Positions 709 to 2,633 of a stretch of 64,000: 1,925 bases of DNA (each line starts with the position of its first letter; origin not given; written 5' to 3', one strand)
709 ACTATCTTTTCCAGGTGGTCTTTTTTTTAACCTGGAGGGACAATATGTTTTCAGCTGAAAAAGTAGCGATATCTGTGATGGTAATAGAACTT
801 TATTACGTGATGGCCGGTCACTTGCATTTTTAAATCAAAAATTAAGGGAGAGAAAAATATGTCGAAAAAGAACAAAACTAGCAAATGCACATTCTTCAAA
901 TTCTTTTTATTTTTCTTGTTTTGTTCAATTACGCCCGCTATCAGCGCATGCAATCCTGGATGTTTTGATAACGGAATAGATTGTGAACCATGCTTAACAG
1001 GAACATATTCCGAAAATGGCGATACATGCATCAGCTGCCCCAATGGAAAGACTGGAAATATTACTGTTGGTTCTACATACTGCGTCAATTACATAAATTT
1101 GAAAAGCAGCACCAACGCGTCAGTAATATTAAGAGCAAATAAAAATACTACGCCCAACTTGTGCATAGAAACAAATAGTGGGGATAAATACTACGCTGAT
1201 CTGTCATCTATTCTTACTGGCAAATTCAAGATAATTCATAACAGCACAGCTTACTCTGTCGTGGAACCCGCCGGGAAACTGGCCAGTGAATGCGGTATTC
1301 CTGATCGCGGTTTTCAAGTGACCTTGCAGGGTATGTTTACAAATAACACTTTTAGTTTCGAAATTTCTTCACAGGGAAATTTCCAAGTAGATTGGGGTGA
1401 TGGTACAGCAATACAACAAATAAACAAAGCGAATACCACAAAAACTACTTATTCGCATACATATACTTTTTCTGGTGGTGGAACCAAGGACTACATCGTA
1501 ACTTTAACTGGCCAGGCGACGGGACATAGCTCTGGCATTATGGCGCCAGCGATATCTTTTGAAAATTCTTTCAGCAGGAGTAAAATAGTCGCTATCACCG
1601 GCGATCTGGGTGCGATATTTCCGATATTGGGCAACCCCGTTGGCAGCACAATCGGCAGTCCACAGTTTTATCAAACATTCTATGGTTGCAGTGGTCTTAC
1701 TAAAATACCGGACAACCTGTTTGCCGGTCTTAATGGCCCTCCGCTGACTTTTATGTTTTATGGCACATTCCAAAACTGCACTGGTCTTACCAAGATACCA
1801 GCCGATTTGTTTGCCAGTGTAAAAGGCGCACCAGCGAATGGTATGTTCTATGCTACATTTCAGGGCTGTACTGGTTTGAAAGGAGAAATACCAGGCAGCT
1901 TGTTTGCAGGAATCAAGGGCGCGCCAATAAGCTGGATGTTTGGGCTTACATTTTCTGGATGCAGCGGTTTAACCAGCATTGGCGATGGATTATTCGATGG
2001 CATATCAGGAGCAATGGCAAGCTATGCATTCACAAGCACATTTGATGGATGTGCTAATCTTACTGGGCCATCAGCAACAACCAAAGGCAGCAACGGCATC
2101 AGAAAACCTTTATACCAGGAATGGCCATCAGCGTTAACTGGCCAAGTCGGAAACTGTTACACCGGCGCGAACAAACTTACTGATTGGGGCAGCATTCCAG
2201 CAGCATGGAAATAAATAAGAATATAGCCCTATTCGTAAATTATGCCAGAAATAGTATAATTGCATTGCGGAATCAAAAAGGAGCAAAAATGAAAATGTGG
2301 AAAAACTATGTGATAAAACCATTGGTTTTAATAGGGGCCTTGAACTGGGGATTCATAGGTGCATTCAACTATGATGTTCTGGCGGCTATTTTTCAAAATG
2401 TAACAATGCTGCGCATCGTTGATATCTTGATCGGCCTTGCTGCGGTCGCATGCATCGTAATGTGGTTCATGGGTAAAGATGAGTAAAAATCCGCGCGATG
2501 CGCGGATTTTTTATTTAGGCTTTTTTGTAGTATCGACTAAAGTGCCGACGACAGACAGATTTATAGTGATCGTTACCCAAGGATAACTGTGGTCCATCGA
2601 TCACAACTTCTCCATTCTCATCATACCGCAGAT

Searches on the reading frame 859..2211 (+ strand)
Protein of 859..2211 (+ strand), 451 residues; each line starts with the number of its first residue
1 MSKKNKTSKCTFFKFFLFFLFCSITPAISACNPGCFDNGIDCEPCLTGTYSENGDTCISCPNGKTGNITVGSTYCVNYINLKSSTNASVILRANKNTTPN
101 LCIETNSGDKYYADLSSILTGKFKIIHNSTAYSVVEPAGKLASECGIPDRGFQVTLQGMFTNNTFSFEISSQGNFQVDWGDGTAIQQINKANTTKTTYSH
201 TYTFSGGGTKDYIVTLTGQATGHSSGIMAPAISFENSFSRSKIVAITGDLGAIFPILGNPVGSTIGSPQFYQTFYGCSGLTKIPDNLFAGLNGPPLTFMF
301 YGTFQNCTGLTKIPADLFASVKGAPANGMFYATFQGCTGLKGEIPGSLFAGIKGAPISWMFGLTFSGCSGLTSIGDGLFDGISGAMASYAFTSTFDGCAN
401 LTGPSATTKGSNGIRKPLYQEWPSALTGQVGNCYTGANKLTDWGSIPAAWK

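Call 6: search_protein_families(library=pfam, proteins=[window:859-2211:+], max_evalue=1)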
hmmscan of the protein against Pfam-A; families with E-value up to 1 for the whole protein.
window:859-2211:+ (451 aa): 3 families
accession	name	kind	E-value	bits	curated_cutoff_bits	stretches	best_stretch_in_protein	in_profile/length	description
PF23091.2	TNFR_ELAPOR1_6th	-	3.3e-05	24.2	33.2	1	31-63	2-35/41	ELAPOR1-like, TNF receptor-like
PF07699.19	Ephrin_rec_like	-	0.0014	18.8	23.1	1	41-68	10-39/48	Tyrosine-protein kinase ephrin type A/B receptor-like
PF07562.20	NCD3G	-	0.022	15.1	38.9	1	41-64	28-52/54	Nine Cysteines Domain of family 3 GPCR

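Call 8: search_protein_families(library=ncbifam, proteins=[window:859-2211:+], max_evalue=1)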
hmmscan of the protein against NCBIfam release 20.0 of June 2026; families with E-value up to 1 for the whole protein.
window:859-2211:+ (451 aa): 2 families
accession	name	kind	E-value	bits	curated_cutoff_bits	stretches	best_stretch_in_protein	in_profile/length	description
TIGR02167.2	Liste_lipo_26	repeat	7.5e-07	28.8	30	0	364-374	1-11/26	PARCEL repeat-containing surface protein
NF058578.1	CPR_pilus_PamR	equivalog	0.0069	15.3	300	1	175-206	183-214/297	pilus system RbmA-like protein PamR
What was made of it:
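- On C-terminal sorting or anchoring signals (LPXTG, PEP-CTERM, GlyGly-CTERM, T9SS CTD and similar): No such model was hit by A or S8 in NCBIfam or Pfam (calls 6, 8).
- It matches no model in NCBIfam or Pfam (calls 6, 8) and has no long hydrophobic stretch (from the sequence).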

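Call 13: find_homologous_proteins(query=window:859-2211:+)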
Query window:859-2211:+ (451 aa): 626 proteins with E <= 0.001 among 8000 candidates; the best 120 are listed.
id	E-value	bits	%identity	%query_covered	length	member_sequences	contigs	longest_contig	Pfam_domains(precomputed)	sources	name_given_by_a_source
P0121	4.9e-210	716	100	70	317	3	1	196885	-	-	-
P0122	1.2e-166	573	47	63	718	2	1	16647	-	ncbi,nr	ncbi:MAG: hypothetical protein IKL14_02100, partial [Alphaproteobacteria bacterium]|nr:hypothetical 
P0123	5.8e-158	544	43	64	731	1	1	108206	-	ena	-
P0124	1.6e-156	540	53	43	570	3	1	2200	-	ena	-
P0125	1.6e-152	527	45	64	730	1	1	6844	-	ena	-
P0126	4.6e-151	522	47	87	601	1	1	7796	PF23091.3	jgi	-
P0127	6.4e-149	515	40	66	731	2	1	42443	-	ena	-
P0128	5.9e-145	502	41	64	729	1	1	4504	-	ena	-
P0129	9.2e-144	498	43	67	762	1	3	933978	PF00801.27,PF18911.7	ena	-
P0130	2.8e-143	496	40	67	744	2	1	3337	-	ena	-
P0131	4.7e-141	489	51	95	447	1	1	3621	PF23091.3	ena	-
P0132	6.5e-141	488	46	52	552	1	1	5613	-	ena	-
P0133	2.5e-140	486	50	56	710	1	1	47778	-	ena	-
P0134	7.1e-139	482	42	53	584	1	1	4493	-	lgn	-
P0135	4.2e-138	479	39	72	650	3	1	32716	-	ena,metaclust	metaclust:\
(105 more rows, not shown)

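Call 40: predict_structure(alignment_id=A4)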
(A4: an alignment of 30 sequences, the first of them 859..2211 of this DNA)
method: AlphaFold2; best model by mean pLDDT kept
length: 451 residues; sequences in the alignment: 30
mean_pLDDT: 80.2   pTM: 0.69
mean pLDDT of the five models: 80.2, 78.9, 78.2, 77.3, 75.3
residues with pLDDT >= 90: 275; 70-90: 25; 50-70: 72; < 50: 79
segments of 3 or more residues with pLDDT < 50: 1-10, 24-39, 41-75, 134-149
pLDDT, mean of each block of 10 residues (from residue 1): 40 64 46 42 40 41 34 48 67 56 62 59 61 48 47 95 97 95 94 96 90 94 93 97 96 84 75 98 93 94 98 95 97 98 98 97 98 98 97 98 97 96 95 96 98 97
secondary structure, 60 per line:
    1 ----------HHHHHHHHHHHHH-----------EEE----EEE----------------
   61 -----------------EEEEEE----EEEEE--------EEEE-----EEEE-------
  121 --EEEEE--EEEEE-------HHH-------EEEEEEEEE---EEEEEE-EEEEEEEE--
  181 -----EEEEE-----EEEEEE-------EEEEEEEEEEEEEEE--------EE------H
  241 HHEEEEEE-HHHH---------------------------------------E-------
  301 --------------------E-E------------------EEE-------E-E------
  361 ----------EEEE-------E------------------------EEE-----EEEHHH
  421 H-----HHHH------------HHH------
elements in order: H11-23 E35-37 E42-44 E78-83 E88-92 E101-104 E110-113 E123-127 E130-134 E152-160 E164-169 E171-178 E186-190 E196-201 E209-223 E243-248 H250-253 E342-344 E371-374 E407-409 E415-417 H418-421 H427-430
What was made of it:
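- Closest known: C-terminal capping motifs of leucine-rich-repeat and other solenoid domains. Same: It is modelled as part of the same domain (call 40).
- AlphaFold models the cap within A's repeat domain at pLDDT 95-98 (call 40). In A the cap is an integral part of the repeat domain (call 40), so an uncapped B' would probably expose core residues. It is modelled as part of the repeat domain (call 40).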

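Call 43: fold_search(model_id=the predicted structure, library=pdb)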
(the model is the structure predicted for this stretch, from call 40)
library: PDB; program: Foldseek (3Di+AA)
matches with E <= 10: 1073; with E <= 0.001: 0
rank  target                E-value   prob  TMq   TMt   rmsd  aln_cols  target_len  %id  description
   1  1dyo_A                2.2e-02  0.10  0.07  0.16  16.9       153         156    9  Xylan-Binding Domain from CBM 22, formally x6b domain (released 2000-07-04)
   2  1h6y_A                2.5e-02  0.10  0.07  0.15  16.9       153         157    9  The role of conserved amino acids in the cleft of the C-terminal family 22 carbohydrate binding module of Clostridium  (released 2002-06-27)
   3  4xuo_A                4.0e-02  0.07  0.07  0.15  18.5       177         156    8  Structure of the CBM22-1 xylan-binding domain from Paenibacillus barcinonensis Xyn10C (released 2015-06-03)
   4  4xup_C                4.5e-02  0.07  0.07  0.15  18.4       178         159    8  Structure of the N-terminal CBM22-1-CBM22-2 tandem domain from Paenibacillus barcinonensis Xyn10C (released 2015-06-03)
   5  9vvr_S                4.7e-02  0.10  0.08  0.05  20.4       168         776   12  Structure of the bacteriophage E1004 tail (released 2025-11-12)
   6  2wys_A                4.7e-02  0.08  0.07  0.06  16.7       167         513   11  High resolution crystallographic structure of the Clostridium thermocellum N-terminal endo-1,4-beta-D-xylanase 10B (Xy (released 2010-08-25)
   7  8rj8_E                5.0e-02  0.03  0.06  0.08  29.5       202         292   10  CytK nanopore mutant (released 2025-01-01)
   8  7x85_B                5.3e-02  0.10  0.08  0.18  15.5       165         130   10  Crystal structure of chicken CENP-C Cupin domain (released 2023-03-15)
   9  7x85_A                5.3e-02  0.09  0.08  0.17  15.7       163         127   10  Crystal structure of chicken CENP-C Cupin domain (released 2023-03-15)
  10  9vvr_d                5.6e-02  0.11  0.08  0.05  19.5       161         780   10  Structure of the bacteriophage E1004 tail (released 2025-11-12)
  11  3es1                  5.6e-02  0.08  0.08  0.15  14.8       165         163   12  Crystal structure of protein with a cupin-like fold and unknown function (YP_001165807.1) from NOVOSPHINGOBIUM AROMATICI (released 2008-10-14)
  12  9jsi_A                7.5e-02  0.92  0.13  0.13   3.9        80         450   14  Clostridium perfringens iota toxin pore Ib in prepore II state (released 2025-05-14)
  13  2y6k_A                7.5e-02  0.20  0.10  0.21  12.8       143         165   10  Xylotetraose bound to X-2 engineered mutated CBM4-2 Carbohydrate Binding Module from a Thermostable Rhodothermus marin (released 2012-03-07)
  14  2y64_A                8.4e-02  0.18  0.11  0.24  12.7       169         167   11  Xylopentaose binding mutated (X-2 L110F) CBM4-2 Carbohydrate Binding Module from a Thermostable Rhodothermus marinus X (released 2012-03-07)
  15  7x85_C                8.4e-02  0.08  0.08  0.18  15.5       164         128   10  Crystal structure of chicken CENP-C Cupin domain (released 2023-03-15)
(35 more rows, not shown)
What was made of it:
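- Closest known: C-terminal capping motifs of leucine-rich-repeat and other solenoid domains. Different: The best Foldseek E-value against the PDB for the whole model is 0.02 (call 43).
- Tried and rejected: The Foldseek PDB search with the A model gave nothing significant, best E = 0.02 (call 43).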

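Call 44: search_solved_structures(query=A4, max_evalue=1)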
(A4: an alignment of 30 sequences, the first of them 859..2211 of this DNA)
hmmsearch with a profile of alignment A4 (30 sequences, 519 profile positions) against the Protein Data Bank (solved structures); distinct sequences matched with E-value up to 1: 4.
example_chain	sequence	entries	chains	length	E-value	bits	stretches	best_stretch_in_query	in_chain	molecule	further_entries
4mna_A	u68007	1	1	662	0.0099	17.7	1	218-394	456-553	LRR receptor-like serine/threonine-protein kinase FLS2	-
4mn8_A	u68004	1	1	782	0.031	16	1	218-394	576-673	LRR receptor-like serine/threonine-protein kinase FLS2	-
1wgo_A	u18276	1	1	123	0.19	13.4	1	130-177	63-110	VPS10 domain-containing receptor SorCS2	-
4xed_A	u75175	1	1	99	0.19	13.4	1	130-168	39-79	Peptidase M14, carboxypeptidase A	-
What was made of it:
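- Closest known: C-terminal capping motifs of leucine-rich-repeat and other solenoid domains. Same: The family profile has a weak hit to the FLS2 LRR ectodomain, E = 0.0099 (call 44).
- Tried and rejected: The profile search against PDB sequences gave only a marginal LRR hit (call 44).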

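Call 46: search_protein_families(library=pfam, alignment_id=A4, max_evalue=0.01)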
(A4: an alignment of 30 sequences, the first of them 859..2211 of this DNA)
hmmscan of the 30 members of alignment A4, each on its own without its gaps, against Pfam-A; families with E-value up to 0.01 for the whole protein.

A. member 1, window:859-2211:+ (451 aa): 2 families
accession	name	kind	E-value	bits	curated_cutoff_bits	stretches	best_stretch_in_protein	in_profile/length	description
PF23091.2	TNFR_ELAPOR1_6th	-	3.3e-05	24.2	33.2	1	31-63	2-35/41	ELAPOR1-like, TNF receptor-like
PF07699.19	Ephrin_rec_like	-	0.0014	18.8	23.1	1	41-68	10-39/48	Tyrosine-protein kinase ephrin type A/B receptor-like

B. families by the number of members that match (of 30 scanned): 8 families
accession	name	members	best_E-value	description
PF18911.6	PKD_4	5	0.00021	PKD domain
PF23091.2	TNFR_ELAPOR1_6th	4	4.1e-06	ELAPOR1-like, TNF receptor-like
PF04011.17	LemA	2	0.00017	LemA family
PF00801.26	PKD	2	0.00097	PKD domain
PF07699.19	Ephrin_rec_like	2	0.0014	Tyrosine-protein kinase ephrin type A/B receptor-like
PF15096.12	G6B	2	0.0015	G6b-B extracellular V-set Ig-like domain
PF05108.18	T7SS_ESX1_EccB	1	0.0004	Type VII secretion system ESX-1, transport TM domain B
PF23011.2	PHD-1st_NSD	1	0.0046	Histone-lysine N-methyltransferase NSD-like, PHD zinc finger 1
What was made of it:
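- Closest known: PARCEL / DUF285 / TIGR02167 repeat-containing surface proteins. Different: No Pfam model covers the repeats (calls 6, 46).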

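Call 47: search_protein_families(library=ncbifam, alignment_id=A4, max_evalue=0.01)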
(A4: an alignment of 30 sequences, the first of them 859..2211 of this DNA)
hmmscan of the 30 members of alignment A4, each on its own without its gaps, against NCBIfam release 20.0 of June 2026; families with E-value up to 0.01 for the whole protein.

A. member 1, window:859-2211:+ (451 aa): 2 families
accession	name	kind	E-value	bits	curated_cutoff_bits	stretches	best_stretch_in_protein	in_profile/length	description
TIGR02167.2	Liste_lipo_26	repeat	7.5e-07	28.8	30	0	364-374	1-11/26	PARCEL repeat-containing surface protein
NF058578.1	CPR_pilus_PamR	equivalog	0.0069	15.3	300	0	175-206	183-214/297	pilus system RbmA-like protein PamR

B. families by the number of members that match (of 30 scanned): 4 families
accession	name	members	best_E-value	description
NF058578.1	CPR_pilus_PamR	25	5e-07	pilus system RbmA-like protein PamR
TIGR02167.2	Liste_lipo_26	16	1.4e-16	PARCEL repeat-containing surface protein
TIGR00864.1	PCC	1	0.0019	polycystin cation channel protein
TIGR03102.1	halo_cynanin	1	0.005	halocyanin domain-containing protein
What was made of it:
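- On PARCEL / TIGR02167 (Liste_lipo_26) repeat proteins: At family level, 16 of 30 relatives match with best E = 1.4e-16 (call 47).
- Closest known: PARCEL / DUF285 / TIGR02167 repeat-containing surface proteins. Same: 16 of 30 family members match TIGR02167, with best E = 1.4e-16 (call 47).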

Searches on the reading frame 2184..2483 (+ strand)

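Call 55: search_protein_families(library=pfam, proteins=[window:2184-2483:+], max_evalue=0.01)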
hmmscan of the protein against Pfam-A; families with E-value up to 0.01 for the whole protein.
window:2184-2483:+ (100 aa): 1 family
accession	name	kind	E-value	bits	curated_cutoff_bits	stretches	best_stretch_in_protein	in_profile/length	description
PF04070.17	DUF378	-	8.7e-14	51.6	25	1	42-94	5-59/60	Domain of unknown function (DUF378)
